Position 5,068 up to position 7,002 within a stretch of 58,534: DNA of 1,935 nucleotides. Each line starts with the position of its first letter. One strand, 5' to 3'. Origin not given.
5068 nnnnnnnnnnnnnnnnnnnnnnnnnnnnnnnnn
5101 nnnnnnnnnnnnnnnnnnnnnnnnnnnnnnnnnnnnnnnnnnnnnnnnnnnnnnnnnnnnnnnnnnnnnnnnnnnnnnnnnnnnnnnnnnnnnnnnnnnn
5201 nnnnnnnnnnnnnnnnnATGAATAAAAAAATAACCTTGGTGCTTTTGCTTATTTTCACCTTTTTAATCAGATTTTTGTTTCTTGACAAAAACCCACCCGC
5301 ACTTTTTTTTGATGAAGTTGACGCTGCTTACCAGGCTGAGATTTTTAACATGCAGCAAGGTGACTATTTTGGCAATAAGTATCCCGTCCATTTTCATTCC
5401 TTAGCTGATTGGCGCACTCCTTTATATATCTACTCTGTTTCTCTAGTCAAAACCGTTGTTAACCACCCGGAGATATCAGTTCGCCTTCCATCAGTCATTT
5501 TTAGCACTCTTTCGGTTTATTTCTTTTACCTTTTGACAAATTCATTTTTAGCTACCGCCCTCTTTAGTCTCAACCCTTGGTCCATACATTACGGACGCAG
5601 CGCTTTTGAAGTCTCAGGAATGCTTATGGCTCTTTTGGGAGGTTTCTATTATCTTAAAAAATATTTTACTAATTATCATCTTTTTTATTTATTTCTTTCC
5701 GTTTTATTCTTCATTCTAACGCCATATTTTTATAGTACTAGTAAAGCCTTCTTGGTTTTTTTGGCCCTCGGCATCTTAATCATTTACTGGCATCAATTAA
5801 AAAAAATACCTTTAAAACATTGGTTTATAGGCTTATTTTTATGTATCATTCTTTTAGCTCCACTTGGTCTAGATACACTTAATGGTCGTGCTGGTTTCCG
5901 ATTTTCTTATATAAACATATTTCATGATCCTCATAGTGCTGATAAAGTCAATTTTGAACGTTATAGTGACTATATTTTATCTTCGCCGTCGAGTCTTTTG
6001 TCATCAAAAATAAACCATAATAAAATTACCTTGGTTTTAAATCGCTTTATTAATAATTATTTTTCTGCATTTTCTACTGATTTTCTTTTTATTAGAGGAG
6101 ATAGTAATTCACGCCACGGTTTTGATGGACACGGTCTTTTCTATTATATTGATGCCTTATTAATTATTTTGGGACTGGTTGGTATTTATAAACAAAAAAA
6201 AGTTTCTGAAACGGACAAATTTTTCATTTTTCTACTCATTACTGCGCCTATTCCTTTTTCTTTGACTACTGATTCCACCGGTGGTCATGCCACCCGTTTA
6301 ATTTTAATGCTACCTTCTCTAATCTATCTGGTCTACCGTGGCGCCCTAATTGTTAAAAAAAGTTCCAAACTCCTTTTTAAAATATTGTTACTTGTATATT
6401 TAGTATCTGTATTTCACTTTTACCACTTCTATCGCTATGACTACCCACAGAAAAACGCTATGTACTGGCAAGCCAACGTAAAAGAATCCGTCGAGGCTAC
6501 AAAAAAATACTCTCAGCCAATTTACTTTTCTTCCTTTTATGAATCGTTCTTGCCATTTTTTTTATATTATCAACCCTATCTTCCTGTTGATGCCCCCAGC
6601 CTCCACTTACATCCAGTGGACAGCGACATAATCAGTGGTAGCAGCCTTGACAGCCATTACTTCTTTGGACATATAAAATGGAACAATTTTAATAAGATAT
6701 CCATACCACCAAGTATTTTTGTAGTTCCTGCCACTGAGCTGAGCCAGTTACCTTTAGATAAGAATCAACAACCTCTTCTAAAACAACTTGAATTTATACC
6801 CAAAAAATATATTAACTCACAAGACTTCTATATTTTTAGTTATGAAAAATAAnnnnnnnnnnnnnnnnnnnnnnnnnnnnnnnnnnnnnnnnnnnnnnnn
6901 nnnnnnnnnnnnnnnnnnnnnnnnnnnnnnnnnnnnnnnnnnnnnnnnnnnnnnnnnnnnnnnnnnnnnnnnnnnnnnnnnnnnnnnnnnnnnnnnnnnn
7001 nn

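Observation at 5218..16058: Tandem array of six diverged ArnT/PMT-type GT-C glycosyltransferase paralogues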

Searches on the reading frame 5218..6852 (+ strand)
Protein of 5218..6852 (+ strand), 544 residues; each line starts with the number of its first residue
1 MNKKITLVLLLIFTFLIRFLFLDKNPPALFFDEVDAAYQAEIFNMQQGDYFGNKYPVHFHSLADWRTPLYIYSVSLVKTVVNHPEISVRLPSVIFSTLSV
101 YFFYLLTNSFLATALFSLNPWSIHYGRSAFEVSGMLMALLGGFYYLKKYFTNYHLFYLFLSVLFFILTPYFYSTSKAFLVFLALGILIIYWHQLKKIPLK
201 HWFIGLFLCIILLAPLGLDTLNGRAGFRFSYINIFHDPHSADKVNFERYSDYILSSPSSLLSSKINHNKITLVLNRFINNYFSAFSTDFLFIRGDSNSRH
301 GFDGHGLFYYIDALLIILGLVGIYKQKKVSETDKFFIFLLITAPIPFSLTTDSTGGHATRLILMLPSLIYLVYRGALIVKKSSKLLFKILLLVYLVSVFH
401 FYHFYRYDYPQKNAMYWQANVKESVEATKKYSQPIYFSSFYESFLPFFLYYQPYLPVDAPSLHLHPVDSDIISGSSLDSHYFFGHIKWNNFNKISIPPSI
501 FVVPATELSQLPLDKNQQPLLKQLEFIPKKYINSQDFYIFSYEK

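Call 4: search_protein_families(library=pfam, proteins=[window:5218-6852:+], max_evalue=0.01)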
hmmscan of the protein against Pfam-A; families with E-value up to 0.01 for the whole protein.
window:5218-6852:+ (544 aa): 0 families

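Call 8: search_protein_families(library=ncbifam, proteins=[window:5218-6852:+], max_evalue=0.01)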
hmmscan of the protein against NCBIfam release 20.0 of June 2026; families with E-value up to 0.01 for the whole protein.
window:5218-6852:+ (544 aa): 0 families

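Call 11: search_solved_structures(query=A1, max_evalue=1, show_alignments=2)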
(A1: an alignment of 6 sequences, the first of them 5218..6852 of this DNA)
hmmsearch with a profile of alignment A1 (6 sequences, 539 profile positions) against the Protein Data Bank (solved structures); distinct sequences matched with E-value up to 1: 3.
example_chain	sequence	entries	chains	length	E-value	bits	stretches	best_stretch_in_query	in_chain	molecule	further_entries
8i9p_Lh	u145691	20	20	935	0.33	12.8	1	72-170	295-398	dolichyl-diphosphooligosaccharide--protein glycotransferase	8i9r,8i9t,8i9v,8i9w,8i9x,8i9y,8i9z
9i5k_A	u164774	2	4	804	0.45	12.4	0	4-161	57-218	Dolichyl-phosphate-mannose--protein mannosyltransferase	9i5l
9qks_G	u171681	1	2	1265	0.8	11.5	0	352-432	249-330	ESX secretion system protein YukB,Green fluorescent protein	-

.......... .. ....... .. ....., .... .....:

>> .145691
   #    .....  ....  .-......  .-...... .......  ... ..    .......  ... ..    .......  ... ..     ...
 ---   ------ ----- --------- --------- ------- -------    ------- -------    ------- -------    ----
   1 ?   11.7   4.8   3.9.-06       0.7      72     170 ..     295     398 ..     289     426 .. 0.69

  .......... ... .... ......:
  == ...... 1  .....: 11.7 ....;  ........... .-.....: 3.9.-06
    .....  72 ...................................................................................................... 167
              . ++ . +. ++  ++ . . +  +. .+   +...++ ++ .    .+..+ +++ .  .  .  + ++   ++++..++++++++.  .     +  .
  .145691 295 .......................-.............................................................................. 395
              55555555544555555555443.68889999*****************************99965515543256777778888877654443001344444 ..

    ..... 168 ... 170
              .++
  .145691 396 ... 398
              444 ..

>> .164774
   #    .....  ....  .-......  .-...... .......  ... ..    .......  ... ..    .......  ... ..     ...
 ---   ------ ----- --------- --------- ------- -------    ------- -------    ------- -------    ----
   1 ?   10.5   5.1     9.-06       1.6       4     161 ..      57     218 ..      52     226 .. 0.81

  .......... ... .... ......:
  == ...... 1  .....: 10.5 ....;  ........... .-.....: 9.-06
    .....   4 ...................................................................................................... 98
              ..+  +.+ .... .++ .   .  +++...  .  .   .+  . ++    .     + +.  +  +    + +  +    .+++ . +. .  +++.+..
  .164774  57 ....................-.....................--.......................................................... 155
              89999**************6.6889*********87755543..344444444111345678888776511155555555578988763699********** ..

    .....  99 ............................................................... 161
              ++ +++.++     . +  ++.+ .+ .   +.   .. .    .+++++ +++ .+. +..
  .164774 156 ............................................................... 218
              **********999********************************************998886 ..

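Call 13: find_homologous_proteins(query=A1, max_evalue=0.00001)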
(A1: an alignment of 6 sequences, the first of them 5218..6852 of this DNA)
Query A1 (6 sequences) (544 aa, profile of the alignment): 313 proteins with E <= 0.00001 among 8000 candidates; the best 120 are listed.
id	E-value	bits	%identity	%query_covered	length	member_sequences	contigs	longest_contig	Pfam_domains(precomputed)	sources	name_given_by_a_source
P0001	4.1e-197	674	100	100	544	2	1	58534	-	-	-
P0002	9.2e-146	505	53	96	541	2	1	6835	PF13231.13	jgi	-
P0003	3.0e-141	490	54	100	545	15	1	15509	PF13231.13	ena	-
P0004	8.8e-140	485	54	96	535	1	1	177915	PF13231.13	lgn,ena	-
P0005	3.9e-139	483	53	97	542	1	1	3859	PF13231.13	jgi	-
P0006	7.5e-139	482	51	100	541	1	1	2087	PF13231.13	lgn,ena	-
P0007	1.0e-138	482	51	100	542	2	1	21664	PF13231.13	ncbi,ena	ncbi:MAG: glycosyltransferase family 39 protein [Candidatus Shapirobacteria bacterium]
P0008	1.0e-137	478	53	96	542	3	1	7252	PF13231.13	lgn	-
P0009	1.2e-137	478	33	97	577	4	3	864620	PF02366.25,PF13231.13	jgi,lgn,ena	-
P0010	1.2e-136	475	52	100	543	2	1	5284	PF13231.13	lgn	-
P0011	1.9e-136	474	53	96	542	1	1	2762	PF13231.13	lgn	-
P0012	4.5e-136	473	53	96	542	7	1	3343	PF13231.13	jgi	-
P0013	2.0e-135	471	51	99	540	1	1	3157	PF13231.13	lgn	-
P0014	2.2e-135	471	37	79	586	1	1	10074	PF02366.25,PF13231.13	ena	-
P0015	1.0e-134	468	50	100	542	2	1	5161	PF13231.13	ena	-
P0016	1.7e-134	468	52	100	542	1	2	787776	PF13231.13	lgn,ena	-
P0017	1.4e-133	465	52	100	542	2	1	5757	PF13231.13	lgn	-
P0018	2.9e-133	464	48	97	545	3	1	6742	PF13231.13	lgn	-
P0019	3.0e-133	464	51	96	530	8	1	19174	PF13231.13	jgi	-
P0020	3.4e-133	463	34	94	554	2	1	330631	PF02366.25,PF13231.13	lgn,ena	-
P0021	3.8e-133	463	51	100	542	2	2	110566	PF13231.13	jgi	-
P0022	6.2e-133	462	50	100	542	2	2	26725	PF13231.13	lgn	-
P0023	7.6e-133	462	53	95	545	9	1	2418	PF13231.13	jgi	-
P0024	1.4e-132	461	38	83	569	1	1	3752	PF02366.25,PF13231.13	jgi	jgi:4-amino-4-deoxy-L-arabinose transferase-like glycosyltransferase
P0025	1.5e-132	461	52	96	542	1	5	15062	PF13231.13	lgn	-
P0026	2.2e-132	461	48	97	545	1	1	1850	PF13231.13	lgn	-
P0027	2.4e-132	461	43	97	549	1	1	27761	PF13231.13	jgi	jgi:hypothetical protein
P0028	2.8e-132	460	50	97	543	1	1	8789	PF13231.13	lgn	-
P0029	3.1e-132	460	36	97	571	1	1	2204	PF02366.25,PF13231.13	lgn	-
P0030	8.2e-132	459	30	84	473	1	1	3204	PF13231.13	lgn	-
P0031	2.5e-131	457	35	84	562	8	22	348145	PF02366.25,PF13231.13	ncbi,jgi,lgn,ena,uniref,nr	ncbi:hypothetical protein A3D84_05575 [Candidatus Woesebacteria bacterium RIFCSPHIGHO2_02_FULL_42_20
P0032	5.8e-131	456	37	89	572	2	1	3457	PF02366.25,PF13231.13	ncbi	-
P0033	7.6e-131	456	50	100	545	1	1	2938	PF13231.13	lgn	-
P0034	4.0e-130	453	45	99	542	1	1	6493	PF13231.13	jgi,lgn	jgi:hypothetical protein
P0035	1.2e-129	452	31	92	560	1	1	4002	PF13231.13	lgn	-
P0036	1.6e-129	451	46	99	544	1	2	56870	PF13231.13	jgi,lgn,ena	-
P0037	3.7e-129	450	34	94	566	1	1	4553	PF02366.25,PF13231.13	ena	-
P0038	5.6e-129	449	46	100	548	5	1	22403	PF13231.13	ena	-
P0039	1.0e-128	449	48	100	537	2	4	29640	PF13231.13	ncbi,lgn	-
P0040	1.1e-128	449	48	97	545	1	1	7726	PF13231.13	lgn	-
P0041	1.3e-128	448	36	93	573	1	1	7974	PF13231.13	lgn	-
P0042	2.4e-128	447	32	94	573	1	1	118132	PF02366.25,PF13231.13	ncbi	-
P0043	2.4e-128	447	47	94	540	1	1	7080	PF13231.13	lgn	-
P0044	3.1e-128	447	52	96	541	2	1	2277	PF13231.13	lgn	-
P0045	6.6e-128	446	37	79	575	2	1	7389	PF13231.13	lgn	-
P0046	6.8e-128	446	33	99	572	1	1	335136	PF02366.25,PF13231.13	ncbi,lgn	-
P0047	9.7e-128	445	33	81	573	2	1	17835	PF02366.25,PF13231.13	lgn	-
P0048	1.4e-127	445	49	94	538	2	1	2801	PF13231.13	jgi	-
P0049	2.1e-127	444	51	96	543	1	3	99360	PF13231.13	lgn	-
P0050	4.3e-127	443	50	95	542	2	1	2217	PF13231.13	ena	-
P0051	6.8e-127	443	32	80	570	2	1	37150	PF13231.13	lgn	-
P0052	7.2e-127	442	39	81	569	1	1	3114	PF02366.25,PF13231.13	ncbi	-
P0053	1.0e-126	442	39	99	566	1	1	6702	PF02366.25,PF13231.13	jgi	jgi:4-amino-4-deoxy-L-arabinose transferase-like glycosyltransferase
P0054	1.3e-126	442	46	96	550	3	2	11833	PF13231.13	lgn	-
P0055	1.3e-126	442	37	80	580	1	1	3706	PF02366.25,PF13231.13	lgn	-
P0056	1.5e-126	441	49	96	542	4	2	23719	PF13231.13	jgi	jgi:4-amino-4-deoxy-L-arabinose transferase-like glycosyltransferase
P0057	3.1e-126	440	46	98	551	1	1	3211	PF13231.13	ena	-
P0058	6.0e-126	439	44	95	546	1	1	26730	PF13231.13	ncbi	-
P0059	9.6e-126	439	44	100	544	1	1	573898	PF13231.13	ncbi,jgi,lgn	ncbi:MAG: glycosyltransferase family 39 protein [Candidatus Shapirobacteria bacterium]|jgi:hypotheti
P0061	3.7e-125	437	43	99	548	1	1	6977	PF13231.13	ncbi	-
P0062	4.5e-125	437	44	99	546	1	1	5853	PF13231.13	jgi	-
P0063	4.8e-125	436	35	79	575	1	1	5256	PF13231.13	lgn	-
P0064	7.7e-125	436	36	89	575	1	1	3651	PF02366.25,PF19830.5,PF13231.13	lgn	-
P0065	9.4e-125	435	33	94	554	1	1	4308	PF02366.25,PF13231.13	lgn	-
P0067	1.4e-124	435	49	97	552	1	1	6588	PF13231.13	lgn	-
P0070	3.8e-124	433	43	100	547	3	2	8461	PF13231.13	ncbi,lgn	-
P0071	6.0e-124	433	36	84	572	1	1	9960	PF02366.25,PF13231.13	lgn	-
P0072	6.0e-124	433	33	97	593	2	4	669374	PF02366.25,PF13231.13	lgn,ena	-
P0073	6.7e-124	433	42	99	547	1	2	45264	PF13231.13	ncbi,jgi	ncbi:MAG: glycosyltransferase family 39 protein [Candidatus Shapirobacteria bacterium]|jgi:hypotheti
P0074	6.8e-124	433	44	99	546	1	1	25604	PF13231.13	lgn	-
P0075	8.2e-124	432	45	97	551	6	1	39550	PF13231.13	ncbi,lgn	-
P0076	9.7e-124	432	35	79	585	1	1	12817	PF02366.25,PF13231.13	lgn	-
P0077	1.4e-123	432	46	99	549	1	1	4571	PF13231.13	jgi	-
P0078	2.2e-123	431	43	99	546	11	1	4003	PF13231.13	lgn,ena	-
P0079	4.1e-123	430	40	99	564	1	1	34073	PF02366.25,PF13231.13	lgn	-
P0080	6.6e-123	429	35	81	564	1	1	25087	PF13231.13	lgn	-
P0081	7.0e-123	429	35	84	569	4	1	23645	PF13231.13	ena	-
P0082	7.2e-123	429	45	96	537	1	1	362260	PF13231.13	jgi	jgi:hypothetical protein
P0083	8.8e-123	429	43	98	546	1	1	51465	PF13231.13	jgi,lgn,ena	-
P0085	2.1e-122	428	44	97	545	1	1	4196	PF13231.13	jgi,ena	-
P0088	3.8e-122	427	44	99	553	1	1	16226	PF13231.13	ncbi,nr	ncbi:MAG: glycosyltransferase family 39 protein [Candidatus Shapirobacteria bacterium]|nr:glycosyltr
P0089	4.0e-122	427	43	100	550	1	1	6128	PF02366.25,PF13231.13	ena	-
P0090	4.5e-122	427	39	99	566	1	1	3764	PF13231.13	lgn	-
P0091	6.3e-122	426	44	99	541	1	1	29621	PF13231.13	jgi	jgi:hypothetical protein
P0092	6.3e-122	426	47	100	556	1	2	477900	PF13231.13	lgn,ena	-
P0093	7.7e-122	426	34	83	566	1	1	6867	PF02366.25,PF13231.13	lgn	-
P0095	9.6e-122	426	48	99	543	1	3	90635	PF13231.13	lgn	-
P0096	1.0e-121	425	45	97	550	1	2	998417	PF13231.13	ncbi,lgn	ncbi:MAG: glycosyltransferase family 39 protein [Microgenomates group bacterium]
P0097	1.4e-121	425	39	88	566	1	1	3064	PF02366.25,PF13231.13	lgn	-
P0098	2.1e-121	424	34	83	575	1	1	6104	PF02366.25,PF13231.13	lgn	-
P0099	2.6e-121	424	45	99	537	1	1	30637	PF13231.13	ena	-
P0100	9.6e-121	422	37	76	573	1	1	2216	PF13231.13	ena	-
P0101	1.1e-120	422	39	99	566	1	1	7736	PF02366.25,PF13231.13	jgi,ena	-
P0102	1.7e-120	421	35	81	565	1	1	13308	PF02366.25,PF13231.13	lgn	-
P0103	3.3e-120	420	41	99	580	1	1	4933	PF02366.25,PF13231.13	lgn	-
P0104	3.3e-120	420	44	99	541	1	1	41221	PF13231.13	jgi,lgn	-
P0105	3.9e-120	420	35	80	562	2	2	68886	PF13231.13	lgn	-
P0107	6.0e-120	420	52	81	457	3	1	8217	PF13231.13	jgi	-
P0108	9.0e-120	419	34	99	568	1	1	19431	PF13231.13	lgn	-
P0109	1.2e-119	419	36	81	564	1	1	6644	PF02366.25,PF13231.13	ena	-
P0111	1.5e-119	418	36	84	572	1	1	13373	PF02366.25,PF13231.13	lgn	-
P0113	1.7e-119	418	36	90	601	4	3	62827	PF13231.13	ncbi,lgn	-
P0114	1.9e-119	418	36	81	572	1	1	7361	PF02366.25,PF13231.13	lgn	-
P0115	2.0e-119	418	49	96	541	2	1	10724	PF13231.13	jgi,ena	-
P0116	2.2e-119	418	44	97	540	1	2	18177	PF13231.13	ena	-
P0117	2.5e-119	418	47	99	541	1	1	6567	PF13231.13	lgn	-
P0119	5.9e-119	416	40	99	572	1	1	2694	PF02366.25,PF13231.13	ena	-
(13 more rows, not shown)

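Call 15: find_encoding_contigs(protein=P0059, flank=10000, max_places=2)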
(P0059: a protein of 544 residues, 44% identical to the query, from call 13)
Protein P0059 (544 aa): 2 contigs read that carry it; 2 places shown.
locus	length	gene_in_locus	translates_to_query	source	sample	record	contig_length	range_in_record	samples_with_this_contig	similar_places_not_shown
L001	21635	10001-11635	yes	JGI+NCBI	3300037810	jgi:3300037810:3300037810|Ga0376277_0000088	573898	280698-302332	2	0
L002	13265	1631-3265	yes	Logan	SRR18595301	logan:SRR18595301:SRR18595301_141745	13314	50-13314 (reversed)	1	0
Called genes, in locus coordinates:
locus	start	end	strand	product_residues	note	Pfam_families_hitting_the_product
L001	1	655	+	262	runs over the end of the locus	PF00535:Glycos_transf_2, PF10111:Glyco_tranf_2_2 (weak)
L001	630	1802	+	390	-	PF00534:Glycos_transf_1, PF13692:Glyco_trans_1_4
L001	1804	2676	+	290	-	PF00535:Glycos_transf_2, PF10111:Glyco_tranf_2_2 (faint), PF13641:Glyco_tranf_2_3, PF13506:Glyco_transf_21 (faint), PF13632:Glyco_trans_2_3 (weak)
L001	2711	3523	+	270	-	PF00535:Glycos_transf_2, PF10111:Glyco_tranf_2_2, PF13641:Glyco_tranf_2_3, PF13632:Glyco_trans_2_3 (weak), PF02709:Glyco_transf_7C (weak)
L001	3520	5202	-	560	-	-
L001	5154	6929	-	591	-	PF09594:GT87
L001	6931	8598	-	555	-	-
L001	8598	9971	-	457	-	-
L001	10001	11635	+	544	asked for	PF13231:PMT_2 (weak)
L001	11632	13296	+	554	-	PF10131:PTPS_related (weak)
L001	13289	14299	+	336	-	-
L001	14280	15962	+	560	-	-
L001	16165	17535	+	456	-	-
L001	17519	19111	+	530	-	PF02366:PMT, PF13231:PMT_2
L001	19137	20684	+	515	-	-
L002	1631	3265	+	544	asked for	PF13231:PMT_2 (weak)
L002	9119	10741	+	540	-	PF02366:PMT, PF13231:PMT_2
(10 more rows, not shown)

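Call 16: find_encoding_contigs(protein=P0016, flank=10000, max_places=2)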
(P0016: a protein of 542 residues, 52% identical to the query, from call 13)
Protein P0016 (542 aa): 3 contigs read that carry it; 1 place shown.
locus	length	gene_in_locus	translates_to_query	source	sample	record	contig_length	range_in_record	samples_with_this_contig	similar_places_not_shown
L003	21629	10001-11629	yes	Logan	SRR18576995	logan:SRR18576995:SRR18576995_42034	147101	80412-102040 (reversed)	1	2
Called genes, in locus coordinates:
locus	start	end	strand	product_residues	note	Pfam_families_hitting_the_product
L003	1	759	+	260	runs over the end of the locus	PF00535:Glycos_transf_2, PF10111:Glyco_tranf_2_2 (weak)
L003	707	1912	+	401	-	PF13439:Glyco_transf_4 (faint), PF20706:GT4-conflict (faint), PF00534:Glycos_transf_1, PF13692:Glyco_trans_1_4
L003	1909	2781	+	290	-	PF00535:Glycos_transf_2, PF13641:Glyco_tranf_2_3, PF10111:Glyco_tranf_2_2 (faint), PF13506:Glyco_transf_21, PF13632:Glyco_trans_2_3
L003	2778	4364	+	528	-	PF13231:PMT_2 (weak)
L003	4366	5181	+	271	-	PF00535:Glycos_transf_2, PF10111:Glyco_tranf_2_2 (weak), PF13641:Glyco_tranf_2_3, PF13632:Glyco_trans_2_3 (weak)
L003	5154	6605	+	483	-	PF13231:PMT_2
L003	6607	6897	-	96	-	-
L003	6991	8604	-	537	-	PF13231:PMT_2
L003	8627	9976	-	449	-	-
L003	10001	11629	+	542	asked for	PF13231:PMT_2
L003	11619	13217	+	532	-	-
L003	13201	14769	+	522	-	PF13231:PMT_2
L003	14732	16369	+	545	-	PF02366:PMT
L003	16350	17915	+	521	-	-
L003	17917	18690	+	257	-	PF00535:Glycos_transf_2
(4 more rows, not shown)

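Call 19: find_related_loci(query=A3, collection=genome_contigs, flank=10000)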
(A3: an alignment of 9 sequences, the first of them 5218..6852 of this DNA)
Query A3 (544 aa) in genome_contigs; peptide patterns used: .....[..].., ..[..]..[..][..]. (x = any residue, [..] = any of these).
205 stretches matched a pattern; 50 encode a relative of the query (tblastn E <= 1e-3); 48 distinct loci.
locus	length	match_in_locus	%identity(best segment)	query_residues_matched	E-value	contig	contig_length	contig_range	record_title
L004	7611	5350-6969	51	3-544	1e-170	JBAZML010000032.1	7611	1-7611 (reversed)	MAG: Candidatus Shapirobacteria bacterium isolate SO_2017_LW4_41 scaffold_18621_c1_LW137-91_2017, whole genome shotgun s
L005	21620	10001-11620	50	3-544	3e-162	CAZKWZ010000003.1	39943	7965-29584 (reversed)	MAG TPA_asm: uncultured Gammaproteobacteria bacterium isolate SRP220891_co1_32 genome assembly, contig: NODE_1940_length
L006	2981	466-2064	49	10-544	1e-164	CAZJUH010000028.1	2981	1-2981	MAG TPA_asm: uncultured Gammaproteobacteria bacterium isolate binchicken_co220_54 genome assembly, contig: NODE_22755_le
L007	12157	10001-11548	50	26-543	2e-153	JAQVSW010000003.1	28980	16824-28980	MAG: Candidatus Shapirobacteria bacterium isolate STF1_283 NODE_3534_length_28980_cov_7.080962_Sandtown_F1, whole genome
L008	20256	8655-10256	48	3-542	2e-144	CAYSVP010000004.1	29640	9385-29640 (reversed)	MAG TPA_asm: uncultured Gammaproteobacteria bacterium isolate SRP294416_co1_8 genome assembly, contig: NODE_2749_length_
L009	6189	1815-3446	46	1-543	5e-143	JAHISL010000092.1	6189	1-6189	MAG: Patescibacteria group bacterium isolate MM_PC_MetaG.mb.172 MM_PC_MetaG.mb.172_k141_1560324, whole genome shotgun se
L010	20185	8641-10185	48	1-544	1e-136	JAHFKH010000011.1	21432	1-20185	MAG: Candidatus Shapirobacteria bacterium isolate nzgw405 NODE_3305_length_21433_cov_3.110548, whole genome shotgun sequ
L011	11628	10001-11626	43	1-539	9e-137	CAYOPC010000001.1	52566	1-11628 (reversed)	MAG TPA_asm: uncultured Gammaproteobacteria bacterium isolate SRP294416_co3_77 genome assembly, contig: NODE_549_length_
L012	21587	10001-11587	45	1-541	2e-133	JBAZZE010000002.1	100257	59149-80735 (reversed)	MAG: Candidatus Shapirobacteria bacterium isolate SO_2017_GW1_99 NODE_1375_length_100257_cov_2.338120_OW334_2017, whole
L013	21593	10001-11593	45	17-543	1e-133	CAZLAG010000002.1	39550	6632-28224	MAG TPA_asm: uncultured Gammaproteobacteria bacterium isolate SRP170004_co1_581 genome assembly, contig: NODE_1340_lengt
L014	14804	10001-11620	42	3-539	1e-133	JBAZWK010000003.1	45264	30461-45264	MAG: Candidatus Shapirobacteria bacterium isolate SO_2017_GW1_30 NODE_3954_length_45264_cov_1.095310_OW334_2017, whole g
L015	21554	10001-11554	44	5-541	6e-131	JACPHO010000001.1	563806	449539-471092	MAG: Candidatus Shapirobacteria bacterium isolate NC_groundwater_416_Ag_B-0.1um_40_33 GD18-4_B1_scaffold_56969, whole ge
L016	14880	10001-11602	42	13-544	1e-129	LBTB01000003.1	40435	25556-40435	MAG: Candidatus Shapirobacteria bacterium GW2011_GWF2_37_20 US46_C0003, whole genome shotgun sequence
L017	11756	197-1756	43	14-539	2e-124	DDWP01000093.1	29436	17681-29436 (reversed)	MAG TPA_asm: Candidatus Shapirobacteria bacterium UBA2283 UBA2283_contig_258, whole genome shotgun sequence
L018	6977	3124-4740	43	2-539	2e-123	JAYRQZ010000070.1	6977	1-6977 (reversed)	MAG: Candidatus Woesebacteria bacterium isolate XM1_ASGE3bin.17 k141_381680, whole genome shotgun sequence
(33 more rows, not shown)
